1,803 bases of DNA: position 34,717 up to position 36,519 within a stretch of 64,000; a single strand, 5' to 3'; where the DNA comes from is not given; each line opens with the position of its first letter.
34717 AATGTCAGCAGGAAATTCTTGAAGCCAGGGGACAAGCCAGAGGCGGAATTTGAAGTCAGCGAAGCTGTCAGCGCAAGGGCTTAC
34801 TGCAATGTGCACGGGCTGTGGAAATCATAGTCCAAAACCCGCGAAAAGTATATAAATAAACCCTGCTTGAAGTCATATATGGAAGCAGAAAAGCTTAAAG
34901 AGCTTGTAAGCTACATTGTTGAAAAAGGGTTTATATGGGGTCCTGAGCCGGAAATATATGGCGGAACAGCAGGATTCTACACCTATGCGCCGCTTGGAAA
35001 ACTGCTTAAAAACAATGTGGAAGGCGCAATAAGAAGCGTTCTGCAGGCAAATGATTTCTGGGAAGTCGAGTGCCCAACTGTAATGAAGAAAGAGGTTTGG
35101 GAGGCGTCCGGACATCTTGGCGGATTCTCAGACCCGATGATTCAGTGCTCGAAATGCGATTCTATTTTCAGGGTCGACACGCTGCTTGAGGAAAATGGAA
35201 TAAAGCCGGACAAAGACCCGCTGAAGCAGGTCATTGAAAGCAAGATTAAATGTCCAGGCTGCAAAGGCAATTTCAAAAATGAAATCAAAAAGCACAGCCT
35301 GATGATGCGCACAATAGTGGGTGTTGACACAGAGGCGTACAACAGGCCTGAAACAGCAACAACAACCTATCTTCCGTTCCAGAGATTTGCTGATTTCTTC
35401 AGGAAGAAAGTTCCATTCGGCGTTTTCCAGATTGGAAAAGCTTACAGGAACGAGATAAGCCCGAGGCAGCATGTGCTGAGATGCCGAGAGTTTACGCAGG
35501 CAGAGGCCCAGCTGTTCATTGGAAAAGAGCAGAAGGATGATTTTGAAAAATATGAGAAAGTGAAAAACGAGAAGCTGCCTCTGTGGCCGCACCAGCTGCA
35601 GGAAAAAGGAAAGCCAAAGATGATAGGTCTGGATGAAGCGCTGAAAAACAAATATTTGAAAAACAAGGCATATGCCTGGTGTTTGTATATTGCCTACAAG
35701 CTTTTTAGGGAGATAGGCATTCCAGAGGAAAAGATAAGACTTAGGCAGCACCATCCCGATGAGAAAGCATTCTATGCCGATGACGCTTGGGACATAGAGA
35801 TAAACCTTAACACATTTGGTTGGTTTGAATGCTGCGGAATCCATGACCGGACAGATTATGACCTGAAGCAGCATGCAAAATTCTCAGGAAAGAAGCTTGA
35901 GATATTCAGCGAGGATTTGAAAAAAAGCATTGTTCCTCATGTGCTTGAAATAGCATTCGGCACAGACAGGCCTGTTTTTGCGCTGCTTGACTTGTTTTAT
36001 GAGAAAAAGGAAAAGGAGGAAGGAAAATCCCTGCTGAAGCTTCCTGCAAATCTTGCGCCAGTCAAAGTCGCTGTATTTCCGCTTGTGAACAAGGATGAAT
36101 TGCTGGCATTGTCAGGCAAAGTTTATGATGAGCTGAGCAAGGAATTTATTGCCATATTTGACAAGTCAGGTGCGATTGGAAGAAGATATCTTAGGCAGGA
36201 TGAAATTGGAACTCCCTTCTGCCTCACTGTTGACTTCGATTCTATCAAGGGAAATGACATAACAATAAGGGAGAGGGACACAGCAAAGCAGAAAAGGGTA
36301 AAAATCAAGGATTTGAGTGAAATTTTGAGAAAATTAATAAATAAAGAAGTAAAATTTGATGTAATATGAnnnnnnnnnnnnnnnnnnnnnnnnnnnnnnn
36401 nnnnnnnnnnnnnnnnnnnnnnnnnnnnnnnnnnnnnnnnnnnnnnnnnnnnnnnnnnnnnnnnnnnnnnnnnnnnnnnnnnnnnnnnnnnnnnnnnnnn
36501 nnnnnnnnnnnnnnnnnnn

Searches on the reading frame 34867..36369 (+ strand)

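Call 22: search_protein_families(library=pfam, proteins=[window:34867-36369:+], max_evalue=0.001)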
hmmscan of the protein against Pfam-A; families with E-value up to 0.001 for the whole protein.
window:34867-36369:+ (500 aa): 4 families
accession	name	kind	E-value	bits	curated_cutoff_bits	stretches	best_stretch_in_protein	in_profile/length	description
PF03129.25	HGTP_anticodon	-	2.1e-18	66.7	21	1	400-489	1-93/94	Anticodon binding domain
PF00587.30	tRNA-synt_2b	-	3.1e-09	37.6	29.3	1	179-232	31-86/179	tRNA synthetase class II core domain (G, H, P, S and T)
PF00152.25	tRNA-synt_2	-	7.9e-05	22.3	25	0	186-218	94-123/308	tRNA synthetases class II (D, K and N)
PF13719.11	Zn_ribbon_5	-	0.00077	19.6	29.3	0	92-105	3-16/37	zinc-ribbon domain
